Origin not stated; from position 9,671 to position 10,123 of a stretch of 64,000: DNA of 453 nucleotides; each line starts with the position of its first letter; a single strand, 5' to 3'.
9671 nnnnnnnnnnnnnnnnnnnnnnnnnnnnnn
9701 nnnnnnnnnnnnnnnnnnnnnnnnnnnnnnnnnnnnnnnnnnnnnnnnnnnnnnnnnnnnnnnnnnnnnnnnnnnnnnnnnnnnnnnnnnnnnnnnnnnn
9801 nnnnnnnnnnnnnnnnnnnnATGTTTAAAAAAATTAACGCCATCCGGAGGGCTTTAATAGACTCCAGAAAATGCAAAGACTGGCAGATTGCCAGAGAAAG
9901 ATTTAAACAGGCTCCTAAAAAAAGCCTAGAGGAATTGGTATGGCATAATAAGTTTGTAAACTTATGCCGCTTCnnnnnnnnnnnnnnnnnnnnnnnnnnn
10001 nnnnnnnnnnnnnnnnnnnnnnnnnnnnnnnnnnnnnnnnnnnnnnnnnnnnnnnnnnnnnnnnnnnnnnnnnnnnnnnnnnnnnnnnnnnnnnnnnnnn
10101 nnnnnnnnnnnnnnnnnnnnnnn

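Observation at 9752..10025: Unannotated 51-aa basic protein with a textbook expression cassette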

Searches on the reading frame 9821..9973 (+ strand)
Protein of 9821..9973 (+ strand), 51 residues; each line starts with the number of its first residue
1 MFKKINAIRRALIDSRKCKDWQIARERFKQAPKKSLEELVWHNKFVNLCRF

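Call 6: search_protein_families(library=pfam, proteins=[window:9821-9973:+], max_evalue=10)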
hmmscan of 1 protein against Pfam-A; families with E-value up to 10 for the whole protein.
seq(51 aa): 0 families

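Call 7: search_protein_families(library=ncbifam, proteins=[window:9821-9973:+], max_evalue=10)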
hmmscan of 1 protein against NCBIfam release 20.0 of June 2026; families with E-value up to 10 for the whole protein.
seq(51 aa): 0 families

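Call 8: find_homologous_proteins(query=window:9821-9973:+, max_evalue=10)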
Query seq(51 aa) (51 aa): 1 proteins with E <= 10 among 1 candidates.
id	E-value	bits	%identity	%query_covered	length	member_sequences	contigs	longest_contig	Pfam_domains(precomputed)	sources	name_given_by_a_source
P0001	4.1e-27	109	100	100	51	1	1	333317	-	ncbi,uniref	ncbi:hypothetical protein SDC9_07790 [bioreactor metagenome]|uniref:Uncharacterized protein n=1 Tax=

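Call 13: find_encoding_contigs(protein=P0001, flank=6000, max_places=6)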
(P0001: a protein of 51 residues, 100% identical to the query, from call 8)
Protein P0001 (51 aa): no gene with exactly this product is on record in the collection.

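Call 14: find_related_loci(query=window:9821-9973:+, collection=genome_contigs, flank=6000)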
Query seq(51 aa) (51 aa) in genome_contigs; peptide patterns used: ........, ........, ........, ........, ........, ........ (x = any residue, [..] = any of these).
599 stretches matched a pattern, but none encodes a relative of the query by tblastn (E <= 1e-3).

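Call 15: find_related_loci(query=window:9821-9973:+, collection=metagenome_contigs, flank=6000)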
Query seq(51 aa) (51 aa) in metagenome_contigs; peptide patterns used: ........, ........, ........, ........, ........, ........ (x = any residue, [..] = any of these).
600 stretches matched a pattern, but none encodes a relative of the query by tblastn (E <= 1e-3).

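Call 23: search_protein_families(library=phrogs, proteins=[window:9821-9973:+], max_evalue=10)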
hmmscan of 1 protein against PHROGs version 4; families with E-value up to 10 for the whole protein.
seq(51 aa): 1 family
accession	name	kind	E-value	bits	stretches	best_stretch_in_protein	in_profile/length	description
phrog_14741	-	unknown function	0.057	15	1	5-43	11-48/84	-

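Call 24: search_protein_families(library=padloc, proteins=[window:9821-9973:+], max_evalue=10)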
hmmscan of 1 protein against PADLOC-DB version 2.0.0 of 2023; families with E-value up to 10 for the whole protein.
seq(51 aa): 0 families

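Call 35: search_protein_representatives(protein=window:9821-9973:+)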
Query: 51 residues. Proteins with E-value up to 0.001 (for the whole library): 2; up to 1e-10: 1; up to 1e-30: 0. The best 2 are listed.
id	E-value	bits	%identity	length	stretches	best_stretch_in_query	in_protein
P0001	1.3e-27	109.0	100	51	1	1-51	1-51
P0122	6.1e-08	47.9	28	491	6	16-49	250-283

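Call 38: list_cluster_members(proteins=[P0001, P0002])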
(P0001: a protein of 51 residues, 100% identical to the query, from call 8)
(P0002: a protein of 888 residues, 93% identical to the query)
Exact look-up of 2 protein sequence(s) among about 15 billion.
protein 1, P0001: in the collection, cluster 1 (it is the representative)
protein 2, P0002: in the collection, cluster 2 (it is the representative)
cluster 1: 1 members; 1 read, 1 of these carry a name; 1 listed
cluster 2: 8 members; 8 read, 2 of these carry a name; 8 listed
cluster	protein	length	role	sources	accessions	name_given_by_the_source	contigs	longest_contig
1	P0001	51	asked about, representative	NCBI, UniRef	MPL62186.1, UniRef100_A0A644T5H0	hypothetical protein SDC9_07790 [bioreactor metagenome] | Uncharacterized protein n=1 Tax=bioreactor metagenome TaxID=1076179 RepID=A0A644T5H0_9ZZZZ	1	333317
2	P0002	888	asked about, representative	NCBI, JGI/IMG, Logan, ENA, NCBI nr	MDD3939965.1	MAG: excinuclease ABC subunit UvrA [Candidatus Pacebacteria bacterium] | excinuclease ABC subunit UvrA [Candidatus Paceibacterota bacterium]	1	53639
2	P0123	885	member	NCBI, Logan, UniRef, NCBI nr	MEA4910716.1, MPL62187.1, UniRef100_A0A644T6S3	UvrABC system protein A [bioreactor metagenome] | UvrABC system protein A n=1 Tax=bioreactor metagenome TaxID=1076179 RepID=A0A644T6S3_9ZZZZ | excinuclease ABC subunit UvrA [Candidatus Elulimicrobiales bacterium]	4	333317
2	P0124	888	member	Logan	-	-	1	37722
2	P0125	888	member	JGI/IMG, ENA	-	-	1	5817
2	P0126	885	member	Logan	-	-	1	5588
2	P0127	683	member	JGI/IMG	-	-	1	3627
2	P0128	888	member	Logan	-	-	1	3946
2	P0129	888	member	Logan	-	-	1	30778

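Call 40: find_encoding_contigs(protein=P0126, flank=3000, max_places=3)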
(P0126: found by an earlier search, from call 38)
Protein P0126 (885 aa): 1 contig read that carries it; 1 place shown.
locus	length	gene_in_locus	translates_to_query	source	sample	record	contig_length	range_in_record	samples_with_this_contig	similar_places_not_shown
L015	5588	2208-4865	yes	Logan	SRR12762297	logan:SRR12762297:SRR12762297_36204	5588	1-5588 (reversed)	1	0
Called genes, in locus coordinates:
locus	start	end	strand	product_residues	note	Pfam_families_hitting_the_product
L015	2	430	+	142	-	?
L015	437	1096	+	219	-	-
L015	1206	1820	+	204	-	-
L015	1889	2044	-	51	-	-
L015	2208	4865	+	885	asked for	PF00005:ABC_tran (faint), PF02463:SMC_N (faint), PF13555:AAA_29 (faint), PF20720:nSTAND3 (faint), PF13304:AAA_21 (faint), PF17760:UvrA_inter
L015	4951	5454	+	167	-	-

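Call 45: find_related_loci(query=A1, collection=metagenome_contigs, flank=4000)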
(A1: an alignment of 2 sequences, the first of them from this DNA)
Query A1 (51 aa) in metagenome_contigs; peptide patterns used: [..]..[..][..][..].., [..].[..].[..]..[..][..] (x = any residue, [..] = any of these).
392 stretches matched a pattern, but none encodes a relative of the query by tblastn (E <= 1e-3).

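Call 46: find_related_loci(query=A1, collection=genome_contigs, flank=4000)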
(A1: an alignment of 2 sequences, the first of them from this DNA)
Query A1 (51 aa) in genome_contigs; peptide patterns used: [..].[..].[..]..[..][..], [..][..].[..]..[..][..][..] (x = any residue, [..] = any of these).
140 stretches matched a pattern, but none encodes a relative of the query by tblastn (E <= 1e-3).

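Call 47: find_homologous_proteins(query=A1, max_evalue=10)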
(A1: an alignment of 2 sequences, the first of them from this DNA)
Query A1 (2 sequences) (51 aa, profile of the alignment): 2 proteins with E <= 10 among 3 candidates.
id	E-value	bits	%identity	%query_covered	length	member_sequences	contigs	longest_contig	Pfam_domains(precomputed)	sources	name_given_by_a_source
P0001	5.1e-28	114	100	100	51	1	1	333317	-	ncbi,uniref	ncbi:hypothetical protein SDC9_07790 [bioreactor metagenome]|uniref:Uncharacterized protein n=1 Tax=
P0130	5.6e-27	111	41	90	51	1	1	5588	-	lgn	-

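Call 51: search_solved_structures(query=A1, max_evalue=10, show_alignments=2)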
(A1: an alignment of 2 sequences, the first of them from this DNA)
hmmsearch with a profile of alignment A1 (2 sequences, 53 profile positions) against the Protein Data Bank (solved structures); distinct sequences matched with E-value up to 10: 0.

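Call 55: predict_structure(alignment_id=A1)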
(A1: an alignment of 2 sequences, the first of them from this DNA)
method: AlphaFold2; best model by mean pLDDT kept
length: 51 residues; sequences in the alignment: 2
mean_pLDDT: 69.9   pTM: 0.38
mean pLDDT of the five models: 69.9, 68.8, 64.2, 59.8, 55.0
residues with pLDDT >= 90: 0; 70-90: 28; 50-70: 22; < 50: 1
segments of 3 or more residues with pLDDT < 50: none
pLDDT, mean of each block of 10 residues (from residue 1): 63 66 74 75 74 49
secondary structure, 60 per line:
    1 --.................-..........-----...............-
elements in order: H3-19 H21-30 H36-50

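Call 60: fold_search(model_id=the predicted structure, library=pdb)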
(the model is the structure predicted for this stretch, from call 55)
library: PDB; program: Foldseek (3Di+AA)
matches with E <= 10: 15; with E <= 0.001: 0
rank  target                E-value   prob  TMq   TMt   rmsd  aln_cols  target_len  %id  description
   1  3wks_D                2.7e+00  0.23  0.46  0.36   3.7        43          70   23  Crystal structure of the SepCysS-SepCysE N-terminal domain complex from (released 2014-07-30)
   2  5lmg_A                4.1e+00  0.28  0.57  0.11   4.8        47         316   13  Structure of C-terminal domain from S. cerevisiae Pat1 decapping activator bound to Dcp2 HLM10 peptide (region 954-970 (released 2017-08-16)
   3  5lm5_A                4.1e+00  0.25  0.57  0.12   4.7        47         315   13  Structure of C-terminal domain from S. cerevisiae Pat1 decapping activator bound to Dcp2 HLM2 peptide (region 435-451) (released 2017-08-16)
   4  3wkr_C                4.1e+00  0.16  0.44  0.36   3.5        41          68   22  Crystal structure of the SepCysS-SepCysE complex from Methanocaldococcus jannaschii (released 2014-07-16)
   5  5lmg_B                4.4e+00  0.23  0.56  0.11   4.7        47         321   13  Structure of C-terminal domain from S. cerevisiae Pat1 decapping activator bound to Dcp2 HLM10 peptide (region 954-970 (released 2017-08-16)
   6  3wkr_G                4.7e+00  0.14  0.44  0.36   3.5        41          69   22  Crystal structure of the SepCysS-SepCysE complex from Methanocaldococcus jannaschii (released 2014-07-16)
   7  4ojj_C                5.0e+00  0.21  0.56  0.11   4.9        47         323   13  Structure of C-terminal domain from S. cerevisiae Pat1 decapping activator (Space group : P212121) (released 2014-10-08)
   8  5x6b_F                5.7e+00  0.12  0.44  0.17   3.8        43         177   21  Crystal structure of SepCysE-SepCysS in complex with tRNACys from Methanocaldococcus jannaschii (released 2017-12-06)
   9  5lmf_B                6.1e+00  0.18  0.56  0.11   4.7        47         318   13  Structure of C-terminal domain from S. cerevisiae Pat1 decapping activator bound to Dcp2 HLM3 peptide (region 484-500) (released 2017-08-16)
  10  5lm5_B                6.5e+00  0.18  0.57  0.12   4.6        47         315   13  Structure of C-terminal domain from S. cerevisiae Pat1 decapping activator bound to Dcp2 HLM2 peptide (region 435-451) (released 2017-08-16)
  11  4ogp_B                7.0e+00  0.15  0.56  0.12   4.4        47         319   13  Structure of C-terminal domain from S. cerevisiae Pat1 decapping activator (Space group : P21) (released 2014-10-08)
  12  4ojj_A                8.0e+00  0.15  0.56  0.12   4.8        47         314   13  Structure of C-terminal domain from S. cerevisiae Pat1 decapping activator (Space group : P212121) (released 2014-10-08)
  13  6xxv_C                8.0e+00  0.12  0.48  0.26   5.3        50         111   12  Crystal Structure of a computationally designed Immunogen S2_1.2 in complex with its elicited antibody C57 (released 2020-04-22)
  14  3wkr_D                8.6e+00  0.09  0.44  0.36   3.5        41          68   22  Crystal structure of the SepCysS-SepCysE complex from Methanocaldococcus jannaschii (released 2014-07-16)
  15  5lmf_A                9.8e+00  0.13  0.57  0.12   4.8        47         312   13  Structure of C-terminal domain from S. cerevisiae Pat1 decapping activator bound to Dcp2 HLM3 peptide (region 484-500) (released 2017-08-16)

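Call 65: find_related_loci(query=A1, collection=viral_contigs, flank=3000)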
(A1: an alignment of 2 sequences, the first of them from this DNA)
Query A1 (51 aa) in viral_contigs; peptide patterns used: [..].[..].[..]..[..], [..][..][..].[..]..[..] (x = any residue, [..] = any of these).
163 stretches matched a pattern, but none encodes a relative of the query by tblastn (E <= 1e-3).

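Call 66: search_dna_similar(query=window:9821-9973:+, collection=phages, mode=protein, max_evalue=1, max_rows=5)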
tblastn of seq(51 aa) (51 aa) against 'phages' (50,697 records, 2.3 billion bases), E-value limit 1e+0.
No match.

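Call 80: find_encoding_contigs(protein=P0130, flank=3000, max_places=6)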
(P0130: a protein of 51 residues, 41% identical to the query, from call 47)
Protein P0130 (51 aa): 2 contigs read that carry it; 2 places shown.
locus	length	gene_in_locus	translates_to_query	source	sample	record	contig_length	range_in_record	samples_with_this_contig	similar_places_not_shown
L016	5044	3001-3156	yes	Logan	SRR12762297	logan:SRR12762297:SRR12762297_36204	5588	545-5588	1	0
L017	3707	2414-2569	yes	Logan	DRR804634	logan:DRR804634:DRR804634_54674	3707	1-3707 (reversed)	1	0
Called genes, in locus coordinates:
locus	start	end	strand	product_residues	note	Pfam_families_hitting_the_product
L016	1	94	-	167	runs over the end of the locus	-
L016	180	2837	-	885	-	PF00005:ABC_tran (faint), PF02463:SMC_N (faint), PF13555:AAA_29 (faint), PF20720:nSTAND3 (faint), PF13304:AAA_21 (faint), PF17760:UvrA_inter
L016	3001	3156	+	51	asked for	-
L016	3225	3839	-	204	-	-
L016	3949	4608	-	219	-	-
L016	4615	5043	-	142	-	?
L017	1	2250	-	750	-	?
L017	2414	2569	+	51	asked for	-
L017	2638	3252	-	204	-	-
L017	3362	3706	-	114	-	?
